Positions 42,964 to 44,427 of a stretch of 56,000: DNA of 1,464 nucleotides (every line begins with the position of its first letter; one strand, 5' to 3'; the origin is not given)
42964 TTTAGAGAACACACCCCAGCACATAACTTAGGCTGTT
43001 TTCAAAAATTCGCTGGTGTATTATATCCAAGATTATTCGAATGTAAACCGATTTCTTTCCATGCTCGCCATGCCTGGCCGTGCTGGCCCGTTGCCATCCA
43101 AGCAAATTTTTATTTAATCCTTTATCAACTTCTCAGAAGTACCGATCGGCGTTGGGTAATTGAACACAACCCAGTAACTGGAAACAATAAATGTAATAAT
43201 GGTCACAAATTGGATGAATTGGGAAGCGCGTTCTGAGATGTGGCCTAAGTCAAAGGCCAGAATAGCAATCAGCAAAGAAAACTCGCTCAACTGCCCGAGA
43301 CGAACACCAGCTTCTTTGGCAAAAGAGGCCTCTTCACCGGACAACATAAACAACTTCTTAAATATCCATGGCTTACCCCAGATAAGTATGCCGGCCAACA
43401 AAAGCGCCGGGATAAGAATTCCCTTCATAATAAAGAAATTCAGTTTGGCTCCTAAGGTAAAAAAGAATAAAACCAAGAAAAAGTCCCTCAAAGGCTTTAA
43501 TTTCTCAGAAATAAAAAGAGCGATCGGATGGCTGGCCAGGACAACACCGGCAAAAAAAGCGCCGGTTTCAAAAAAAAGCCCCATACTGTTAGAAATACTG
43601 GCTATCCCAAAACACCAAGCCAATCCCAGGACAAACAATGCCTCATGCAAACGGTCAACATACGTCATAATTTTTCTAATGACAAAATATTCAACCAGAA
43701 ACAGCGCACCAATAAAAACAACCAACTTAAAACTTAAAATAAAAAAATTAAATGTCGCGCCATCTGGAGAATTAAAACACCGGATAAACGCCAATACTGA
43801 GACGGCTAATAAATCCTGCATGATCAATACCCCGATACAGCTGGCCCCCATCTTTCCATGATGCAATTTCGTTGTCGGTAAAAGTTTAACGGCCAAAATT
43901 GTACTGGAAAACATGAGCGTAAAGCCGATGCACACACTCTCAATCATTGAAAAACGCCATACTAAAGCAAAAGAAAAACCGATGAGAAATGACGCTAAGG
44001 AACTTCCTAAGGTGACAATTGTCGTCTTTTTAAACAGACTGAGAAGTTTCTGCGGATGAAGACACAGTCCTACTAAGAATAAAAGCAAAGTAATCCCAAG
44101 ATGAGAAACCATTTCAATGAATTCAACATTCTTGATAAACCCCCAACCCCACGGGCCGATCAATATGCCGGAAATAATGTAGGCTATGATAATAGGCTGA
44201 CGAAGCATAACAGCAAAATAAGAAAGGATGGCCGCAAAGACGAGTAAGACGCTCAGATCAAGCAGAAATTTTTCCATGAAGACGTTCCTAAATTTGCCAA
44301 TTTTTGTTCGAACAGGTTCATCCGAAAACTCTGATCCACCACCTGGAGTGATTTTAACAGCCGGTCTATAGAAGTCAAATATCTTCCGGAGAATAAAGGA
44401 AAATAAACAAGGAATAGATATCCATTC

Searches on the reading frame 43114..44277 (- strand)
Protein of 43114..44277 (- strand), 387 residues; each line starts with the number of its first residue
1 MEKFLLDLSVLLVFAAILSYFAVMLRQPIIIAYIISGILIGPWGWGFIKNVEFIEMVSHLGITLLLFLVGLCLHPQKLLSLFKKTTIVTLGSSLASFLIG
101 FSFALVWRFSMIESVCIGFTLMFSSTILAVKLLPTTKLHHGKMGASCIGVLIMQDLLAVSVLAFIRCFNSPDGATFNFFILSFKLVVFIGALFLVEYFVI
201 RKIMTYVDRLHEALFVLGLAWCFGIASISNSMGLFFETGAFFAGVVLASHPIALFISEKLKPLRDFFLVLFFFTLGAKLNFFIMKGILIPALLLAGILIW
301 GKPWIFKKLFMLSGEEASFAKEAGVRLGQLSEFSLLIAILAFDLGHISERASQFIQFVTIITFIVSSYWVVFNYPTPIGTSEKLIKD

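Call 54: search_protein_families(library=pfam, proteins=[window:43114-44277:-], max_evalue=0.00001)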
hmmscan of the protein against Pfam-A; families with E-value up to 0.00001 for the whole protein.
window:43114-44277:- (387 aa): 1 family
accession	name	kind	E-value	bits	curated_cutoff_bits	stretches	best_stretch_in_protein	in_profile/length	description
PF00999.27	Na_H_Exchanger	-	2.3e-43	148.9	26.2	1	14-369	3-368/375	Sodium/hydrogen exchanger, transmembrane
